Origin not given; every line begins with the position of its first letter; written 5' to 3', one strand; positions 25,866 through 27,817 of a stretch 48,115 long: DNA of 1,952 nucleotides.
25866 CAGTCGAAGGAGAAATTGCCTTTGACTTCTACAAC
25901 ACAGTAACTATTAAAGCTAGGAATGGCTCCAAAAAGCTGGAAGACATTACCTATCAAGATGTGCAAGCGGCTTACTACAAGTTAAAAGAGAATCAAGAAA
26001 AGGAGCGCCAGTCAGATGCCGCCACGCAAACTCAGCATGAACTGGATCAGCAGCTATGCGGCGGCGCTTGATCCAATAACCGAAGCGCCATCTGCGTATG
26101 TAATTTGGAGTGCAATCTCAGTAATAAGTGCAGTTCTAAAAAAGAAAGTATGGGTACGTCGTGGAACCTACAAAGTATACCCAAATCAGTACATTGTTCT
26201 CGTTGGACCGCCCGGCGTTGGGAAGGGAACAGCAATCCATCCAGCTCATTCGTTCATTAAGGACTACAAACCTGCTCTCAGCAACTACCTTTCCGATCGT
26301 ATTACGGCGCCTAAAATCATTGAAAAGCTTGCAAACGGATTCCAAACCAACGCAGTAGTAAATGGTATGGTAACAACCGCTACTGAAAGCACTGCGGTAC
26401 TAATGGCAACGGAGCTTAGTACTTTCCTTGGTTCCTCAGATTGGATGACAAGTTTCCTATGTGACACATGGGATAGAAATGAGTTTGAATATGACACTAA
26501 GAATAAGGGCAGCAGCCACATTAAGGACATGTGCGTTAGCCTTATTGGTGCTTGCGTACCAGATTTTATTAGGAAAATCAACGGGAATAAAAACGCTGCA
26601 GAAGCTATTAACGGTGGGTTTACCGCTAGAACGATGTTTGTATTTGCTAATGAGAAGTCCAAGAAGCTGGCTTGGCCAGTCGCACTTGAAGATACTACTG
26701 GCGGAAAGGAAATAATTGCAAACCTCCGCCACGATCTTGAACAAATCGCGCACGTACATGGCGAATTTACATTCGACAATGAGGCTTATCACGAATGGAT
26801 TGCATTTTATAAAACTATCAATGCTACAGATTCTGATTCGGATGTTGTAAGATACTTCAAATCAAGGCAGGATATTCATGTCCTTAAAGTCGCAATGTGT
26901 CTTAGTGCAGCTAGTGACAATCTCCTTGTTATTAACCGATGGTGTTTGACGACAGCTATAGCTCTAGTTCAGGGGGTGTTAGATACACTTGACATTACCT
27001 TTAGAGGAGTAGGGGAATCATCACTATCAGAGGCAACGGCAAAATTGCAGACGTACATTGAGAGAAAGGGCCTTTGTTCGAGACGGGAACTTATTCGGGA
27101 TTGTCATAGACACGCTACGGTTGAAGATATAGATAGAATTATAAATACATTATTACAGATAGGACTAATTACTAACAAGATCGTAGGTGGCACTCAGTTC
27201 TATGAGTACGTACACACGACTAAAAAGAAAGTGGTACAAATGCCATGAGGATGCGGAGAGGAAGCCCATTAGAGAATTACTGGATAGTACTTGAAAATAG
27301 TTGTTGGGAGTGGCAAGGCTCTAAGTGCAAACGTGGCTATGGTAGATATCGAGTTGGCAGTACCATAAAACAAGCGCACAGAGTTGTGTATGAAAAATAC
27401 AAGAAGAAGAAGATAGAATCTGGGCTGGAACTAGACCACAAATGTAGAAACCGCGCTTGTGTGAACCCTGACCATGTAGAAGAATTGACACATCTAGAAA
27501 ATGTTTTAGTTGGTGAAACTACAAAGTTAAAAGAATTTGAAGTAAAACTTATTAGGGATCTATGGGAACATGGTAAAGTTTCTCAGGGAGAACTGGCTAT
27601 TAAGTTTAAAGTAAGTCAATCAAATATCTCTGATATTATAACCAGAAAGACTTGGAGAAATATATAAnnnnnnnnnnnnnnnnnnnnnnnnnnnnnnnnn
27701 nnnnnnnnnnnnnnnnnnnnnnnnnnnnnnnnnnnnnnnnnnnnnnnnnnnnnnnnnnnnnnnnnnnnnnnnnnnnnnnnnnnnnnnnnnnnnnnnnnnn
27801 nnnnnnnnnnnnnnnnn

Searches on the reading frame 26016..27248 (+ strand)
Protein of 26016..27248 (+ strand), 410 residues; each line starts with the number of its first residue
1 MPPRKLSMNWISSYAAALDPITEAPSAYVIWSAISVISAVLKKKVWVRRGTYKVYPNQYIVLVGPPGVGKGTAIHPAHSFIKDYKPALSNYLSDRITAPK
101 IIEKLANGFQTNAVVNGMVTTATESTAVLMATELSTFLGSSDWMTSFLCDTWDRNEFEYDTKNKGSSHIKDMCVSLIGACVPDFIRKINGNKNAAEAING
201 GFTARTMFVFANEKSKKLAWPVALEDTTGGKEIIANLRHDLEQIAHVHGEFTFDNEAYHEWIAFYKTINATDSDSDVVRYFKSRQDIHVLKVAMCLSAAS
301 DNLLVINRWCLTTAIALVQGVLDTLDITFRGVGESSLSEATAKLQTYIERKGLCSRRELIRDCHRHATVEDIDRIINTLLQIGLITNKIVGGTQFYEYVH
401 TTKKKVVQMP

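Call 103: find_related_loci(query=A7, collection=viral_contigs, flank=10000)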
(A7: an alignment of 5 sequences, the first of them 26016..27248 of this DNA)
Query A7 (410 aa) in viral_contigs; peptide patterns used: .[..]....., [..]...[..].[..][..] (x = any residue, [..] = any of these).
110 stretches matched a pattern; 24 encode a relative of the query (tblastn E <= 1e-3); 24 distinct loci.
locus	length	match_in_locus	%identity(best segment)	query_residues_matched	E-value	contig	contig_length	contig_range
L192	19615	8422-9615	81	1-398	0e+0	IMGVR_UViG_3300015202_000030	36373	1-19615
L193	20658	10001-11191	78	1-398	0e+0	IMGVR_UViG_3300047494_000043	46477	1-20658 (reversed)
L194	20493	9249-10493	75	1-406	0e+0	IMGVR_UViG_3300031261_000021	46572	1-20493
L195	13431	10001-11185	75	4-398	0e+0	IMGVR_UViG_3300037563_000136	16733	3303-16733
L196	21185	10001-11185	75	4-398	0e+0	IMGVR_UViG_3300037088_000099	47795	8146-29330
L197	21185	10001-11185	74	4-398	0e+0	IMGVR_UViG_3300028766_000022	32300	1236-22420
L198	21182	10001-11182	63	3-398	5e-171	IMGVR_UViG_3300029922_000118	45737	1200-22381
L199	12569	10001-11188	55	4-399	3e-154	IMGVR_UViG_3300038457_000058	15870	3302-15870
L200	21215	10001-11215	47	4-405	1e-125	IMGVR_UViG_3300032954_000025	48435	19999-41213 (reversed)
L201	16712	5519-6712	74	3-400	0e+0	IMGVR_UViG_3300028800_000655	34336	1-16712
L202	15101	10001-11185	74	4-398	0e+0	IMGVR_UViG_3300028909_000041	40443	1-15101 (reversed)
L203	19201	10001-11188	32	1-399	4e-46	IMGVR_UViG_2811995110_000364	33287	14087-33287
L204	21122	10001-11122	31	4-379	2e-44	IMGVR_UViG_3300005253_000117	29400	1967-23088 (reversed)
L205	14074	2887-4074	44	9-396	8e-100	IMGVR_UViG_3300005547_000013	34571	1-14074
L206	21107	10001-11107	31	9-376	5e-42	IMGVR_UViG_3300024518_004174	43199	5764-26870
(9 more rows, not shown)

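Call 107: search_protein_families(library=pfam, proteins=[L201:12220-13536:-, L201:11753-12223:-], max_evalue=1)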
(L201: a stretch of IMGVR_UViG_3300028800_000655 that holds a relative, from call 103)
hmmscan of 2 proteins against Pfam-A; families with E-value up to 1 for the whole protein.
L201:12220-13536:- (438 aa): 0 families

L201:11753-12223:- (156 aa): 11 families
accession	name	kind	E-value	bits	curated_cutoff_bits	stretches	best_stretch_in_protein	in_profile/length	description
PF00583.31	Acetyltransf_1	-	4.4e-12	46.7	20.7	1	30-128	18-115/116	Acetyltransferase (GNAT) family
PF13508.13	Acetyltransf_7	-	8.8e-07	29.7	27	1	51-130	5-83/84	Acetyltransferase (GNAT) domain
PF13673.13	Acetyltransf_10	-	0.0014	19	23.6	1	27-102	12-80/128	Acetyltransferase (GNAT) domain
PF08445.16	FR47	-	0.0018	18.7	22.1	1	63-132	11-80/86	FR47-like protein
PF24520.1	ARM_KNTC1_1st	-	0.01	16.1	27.3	1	18-72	119-172/246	KNTC1 first ARM-repeats domain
PF13302.13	Acetyltransf_3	-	0.034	15.3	25.4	1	46-130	52-138/138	Acetyltransferase (GNAT) domain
PF15590.11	Imm27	-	0.047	14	27.3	1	115-150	9-48/67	Immunity protein 27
PF14542.12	Acetyltransf_CG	-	0.048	14.2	30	1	54-102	3-53/80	GCN5-related N-acetyl-transferase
PF13480.13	Acetyltransf_6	-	0.11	13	22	1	43-97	67-119/143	Acetyltransferase (GNAT) domain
PF01853.24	MOZ_SAS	-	0.13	12.4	32.2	1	79-103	83-105/180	MOZ/SAS family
PF07199.16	DUF1411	-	0.24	11.5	22.3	1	3-49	143-188/194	Protein of unknown function (DUF1411)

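Call 109: search_solved_structures(query=L201:12220-13536:-, max_evalue=10)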
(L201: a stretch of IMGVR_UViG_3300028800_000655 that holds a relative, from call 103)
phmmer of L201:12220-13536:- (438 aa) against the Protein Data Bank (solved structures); distinct sequences matched with E-value up to 10: 2.
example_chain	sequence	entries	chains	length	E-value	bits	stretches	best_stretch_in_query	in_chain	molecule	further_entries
3zc1_A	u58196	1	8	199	0.14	13.9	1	106-195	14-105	AFTRAX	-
3zc0_A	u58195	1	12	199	0.14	13.9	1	106-195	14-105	AFTRAX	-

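Call 110: find_homologous_proteins(query=L201:12220-13536:-, max_evalue=0.001)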
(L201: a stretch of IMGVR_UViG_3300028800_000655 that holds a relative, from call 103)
Query L201:12220-13536:- (438 aa): 514 proteins with E <= 0.001 among 7392 candidates; the best 120 are listed.
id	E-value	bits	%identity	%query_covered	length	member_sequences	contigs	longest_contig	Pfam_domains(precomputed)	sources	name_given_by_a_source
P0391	0.0e+0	1017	100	100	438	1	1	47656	-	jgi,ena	-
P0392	1.2e-230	784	73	99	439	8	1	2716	-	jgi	jgi:hypothetical protein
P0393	6.6e-225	765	73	99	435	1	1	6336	-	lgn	-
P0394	5.0e-224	762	73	99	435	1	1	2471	-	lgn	-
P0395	2.0e-221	753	70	99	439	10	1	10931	-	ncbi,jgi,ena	-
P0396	6.5e-220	748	71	99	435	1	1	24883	-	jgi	jgi:hypothetical protein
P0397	6.5e-219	745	70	100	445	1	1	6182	-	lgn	-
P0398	1.7e-218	744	70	99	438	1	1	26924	-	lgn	-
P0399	1.8e-211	721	70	99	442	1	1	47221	-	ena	-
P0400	3.6e-208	710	68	97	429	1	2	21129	-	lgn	-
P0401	4.7e-208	709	68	99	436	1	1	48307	-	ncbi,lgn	-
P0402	1.1e-207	708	67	100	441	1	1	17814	-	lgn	-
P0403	1.5e-207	708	68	99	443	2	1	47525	-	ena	-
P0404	8.0e-207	705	66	100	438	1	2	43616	-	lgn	-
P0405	3.4e-206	703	65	100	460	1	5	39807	-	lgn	-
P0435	1.1e-180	619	58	99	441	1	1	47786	-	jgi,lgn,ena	-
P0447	1.4e-177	609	59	99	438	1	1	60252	-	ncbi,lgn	-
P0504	1.4e-161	556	54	99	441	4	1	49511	-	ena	-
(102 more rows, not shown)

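Call 114: find_encoding_contigs(protein=P0435, flank=4500, max_places=1)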
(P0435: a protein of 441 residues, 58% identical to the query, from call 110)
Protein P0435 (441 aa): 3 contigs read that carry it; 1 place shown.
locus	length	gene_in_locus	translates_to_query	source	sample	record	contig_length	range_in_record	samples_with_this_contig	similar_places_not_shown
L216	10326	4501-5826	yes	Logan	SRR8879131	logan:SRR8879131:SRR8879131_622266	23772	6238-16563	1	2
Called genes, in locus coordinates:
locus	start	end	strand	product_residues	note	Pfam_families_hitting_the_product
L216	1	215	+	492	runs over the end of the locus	-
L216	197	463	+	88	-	-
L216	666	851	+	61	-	-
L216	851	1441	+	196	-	-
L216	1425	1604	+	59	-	-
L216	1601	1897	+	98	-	-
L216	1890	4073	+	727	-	PF16510:P22_portal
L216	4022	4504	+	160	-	-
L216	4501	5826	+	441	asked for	-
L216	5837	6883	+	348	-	-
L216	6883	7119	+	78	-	-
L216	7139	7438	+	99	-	-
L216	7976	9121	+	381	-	PF13252:Phage_capsid_3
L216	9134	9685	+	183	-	-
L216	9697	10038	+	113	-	-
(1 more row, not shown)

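Call 115: find_encoding_contigs(protein=P0447, flank=4500, max_places=1)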
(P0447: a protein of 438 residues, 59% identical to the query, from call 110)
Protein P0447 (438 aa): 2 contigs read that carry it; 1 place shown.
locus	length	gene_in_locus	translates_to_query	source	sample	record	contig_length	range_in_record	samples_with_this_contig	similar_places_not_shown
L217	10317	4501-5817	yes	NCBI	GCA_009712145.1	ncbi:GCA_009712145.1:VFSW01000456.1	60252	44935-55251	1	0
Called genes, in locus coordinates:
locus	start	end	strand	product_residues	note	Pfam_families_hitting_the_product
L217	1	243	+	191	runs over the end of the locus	-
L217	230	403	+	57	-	-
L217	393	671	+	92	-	-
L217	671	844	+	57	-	-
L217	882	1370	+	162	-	-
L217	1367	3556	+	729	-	PF16510:P22_portal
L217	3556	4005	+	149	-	-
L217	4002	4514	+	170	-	-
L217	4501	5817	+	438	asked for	-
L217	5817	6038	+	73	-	-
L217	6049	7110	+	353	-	-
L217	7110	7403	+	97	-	-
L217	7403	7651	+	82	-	-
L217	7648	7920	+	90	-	-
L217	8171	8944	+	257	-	-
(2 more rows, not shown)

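Call 116: find_encoding_contigs(protein=P0504, flank=4500, max_places=1)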
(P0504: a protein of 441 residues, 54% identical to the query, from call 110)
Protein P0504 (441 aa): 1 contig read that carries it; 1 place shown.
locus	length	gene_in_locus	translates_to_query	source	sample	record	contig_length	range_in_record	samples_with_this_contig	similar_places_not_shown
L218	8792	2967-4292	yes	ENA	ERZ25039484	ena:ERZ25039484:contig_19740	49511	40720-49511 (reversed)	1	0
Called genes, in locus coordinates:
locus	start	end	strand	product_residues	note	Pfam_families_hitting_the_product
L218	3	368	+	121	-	?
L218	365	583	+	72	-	-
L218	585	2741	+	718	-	PF16510:P22_portal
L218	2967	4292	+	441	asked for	-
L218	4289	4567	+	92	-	-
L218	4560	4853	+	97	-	-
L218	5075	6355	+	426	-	-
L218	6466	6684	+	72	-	-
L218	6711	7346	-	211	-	PF00535:Glycos_transf_2 (weak)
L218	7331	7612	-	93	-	-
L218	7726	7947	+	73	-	-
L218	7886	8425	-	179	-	PF01370:Epimerase, PF04321:RmlD_sub_bind, PF16363:GDP_Man_Dehyd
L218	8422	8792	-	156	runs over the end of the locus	-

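Call 118: predict_structure(alignment_id=A8)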
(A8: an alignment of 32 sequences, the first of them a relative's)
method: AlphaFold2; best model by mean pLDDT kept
length: 438 residues; sequences in the alignment: 32
mean_pLDDT: 91.6   pTM: 0.90
mean pLDDT of the five models: 91.6, 91.2, 90.0, 89.2, 87.4
residues with pLDDT >= 90: 337; 70-90: 88; 50-70: 11; < 50: 2
segments of 3 or more residues with pLDDT < 50: none
pLDDT, mean of each block of 10 residues (from residue 1): 76 95 95 95 75 91 93 97 93 97 94 96 96 97 96 77 93 93 93 90 91 92 90 92 96 97 92 93 84 96 96 95 87 80 95 94 89 92 96 96 93 90 87 83
secondary structure, 60 per line:
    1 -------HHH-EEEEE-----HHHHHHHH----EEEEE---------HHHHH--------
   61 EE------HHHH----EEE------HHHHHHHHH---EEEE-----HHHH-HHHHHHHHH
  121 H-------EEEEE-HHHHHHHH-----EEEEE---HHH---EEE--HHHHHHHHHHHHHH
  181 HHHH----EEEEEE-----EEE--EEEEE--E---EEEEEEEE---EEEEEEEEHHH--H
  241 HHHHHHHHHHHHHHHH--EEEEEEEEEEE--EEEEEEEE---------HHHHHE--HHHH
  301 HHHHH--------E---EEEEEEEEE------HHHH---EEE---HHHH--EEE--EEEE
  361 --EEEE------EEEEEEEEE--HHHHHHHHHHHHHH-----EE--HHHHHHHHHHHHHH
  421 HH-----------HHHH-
elements in order: E12-16 H22-29 E34-38 H48-52 H69-72 E77-79 H86-94 E98-101 H107-110 H112-121 E129-133 H135-142 E148-152 E162-164 H167-184 E189-194 E200-202 E205-209 E216-223 E227-234 H240-256 E259-269 E272-279 H289-293 H297-305 E318-326 H333-336 E340-342 H346-349 E352-354 E357-360 E363-366 E373-381 H384-397 H407-422 H434-437

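Call 121: fold_search(model_id=the predicted structure, library=pdb)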
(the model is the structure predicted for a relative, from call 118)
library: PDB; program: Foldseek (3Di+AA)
matches with E <= 10: 1700; with E <= 0.001: 445
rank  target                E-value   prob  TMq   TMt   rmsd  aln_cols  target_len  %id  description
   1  1vkz_A                6.1e-18  1.00  0.62  0.69   5.5       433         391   15  Crystal structure of Phosphoribosylamine--glycine ligase (TM1250) from Thermotoga maritima at 2.30 A resolution (released 2004-08-24)
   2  2yw2_A                1.4e-17  1.00  0.64  0.66   5.4       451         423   13  Crystal structure of GAR synthetase from Aquifex aeolicus in complex with ATP (released 2007-10-23)
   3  2ys6                  2.7e-17  1.00  0.56  0.58   6.8       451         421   14  Crystal structure of GAR synthetase from Geobacillus kaustophilus (released 2007-10-09)
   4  2qk4_B                4.4e-17  1.00  0.68  0.70   4.9       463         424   13  Human glycinamide ribonucleotide synthetase (released 2007-07-24)
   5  2yrx                  7.2e-17  1.00  0.59  0.61   6.5       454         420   13  Crystal structure of GAR synthetase from Geobacillus kaustophilus (released 2007-10-09)
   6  3lp8                  8.6e-17  1.00  0.61  0.63   6.6       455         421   13  Crystal structure of phosphoribosylamine-glycine ligase from Ehrlichia chaffeensis (released 2010-02-23)
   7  5vev_B                1.5e-16  1.00  0.62  0.66   5.8       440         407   12  Crystal Structure of Phosphoribosylamine-glycine Ligase from Neisseria gonorrhoeae (released 2017-04-12)
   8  2qk4_A                2.2e-16  1.00  0.66  0.68   5.2       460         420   12  Human glycinamide ribonucleotide synthetase (released 2007-07-24)
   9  2yrw                  2.2e-16  1.00  0.56  0.58   6.6       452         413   15  Crystal structure of GAR synthetase from Geobacillus kaustophilus (released 2007-10-09)
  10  3mjf                  7.9e-16  1.00  0.63  0.65   6.2       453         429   11  Phosphoribosylamine-glycine ligase from Yersinia pestis (released 2010-05-26)
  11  2xcl                  1.5e-15  1.00  0.68  0.70   5.4       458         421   12  Nucleotide-bound Structures of Bacillus subtilis Glycinamide Ribonucleotide Synthetase (released 2011-03-23)
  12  1kjq_A                1.8e-15  1.00  0.58  0.65   6.3       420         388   13  Crystal structure of glycinamide ribonucleotide transformylase in complex with Mg-ADP (released 2002-06-28)
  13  2ip4_A                3.0e-15  1.00  0.58  0.61   6.7       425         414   14  Crystal Structure of Glycinamide Ribonucleotide Synthetase from Thermus thermophilus HB8 (released 2007-10-30)
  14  7lvo                  3.8e-15  1.00  0.63  0.64   5.9       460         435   13  Cryptococcus neoformans GAR synthetase (released 2021-08-25)
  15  1kj9_B                7.7e-15  1.00  0.59  0.65   6.0       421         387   14  Crystal structure of purt-encoded glycinamide ribonucleotide transformylase complexed with Mg-ATP (released 2002-06-28)
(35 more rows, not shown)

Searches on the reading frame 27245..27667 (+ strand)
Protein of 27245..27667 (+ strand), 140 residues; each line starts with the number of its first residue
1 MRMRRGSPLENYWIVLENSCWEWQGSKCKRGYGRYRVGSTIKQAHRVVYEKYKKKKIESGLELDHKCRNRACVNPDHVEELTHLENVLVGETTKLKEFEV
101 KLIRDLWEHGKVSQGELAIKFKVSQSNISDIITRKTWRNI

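Call 93: search_protein_families(library=pfam, proteins=[window:27245-27667:+], max_evalue=0.001)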
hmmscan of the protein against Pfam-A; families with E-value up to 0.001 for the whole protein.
window:27245-27667:+ (140 aa): 2 families
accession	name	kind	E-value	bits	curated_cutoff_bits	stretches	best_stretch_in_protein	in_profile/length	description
PF13392.12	HNH_3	-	6.8e-11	42.1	24.8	1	42-87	1-45/46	HNH endonuclease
PF01047.28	MarR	-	1.3e-05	25.4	24.6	1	99-134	5-40/59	MarR family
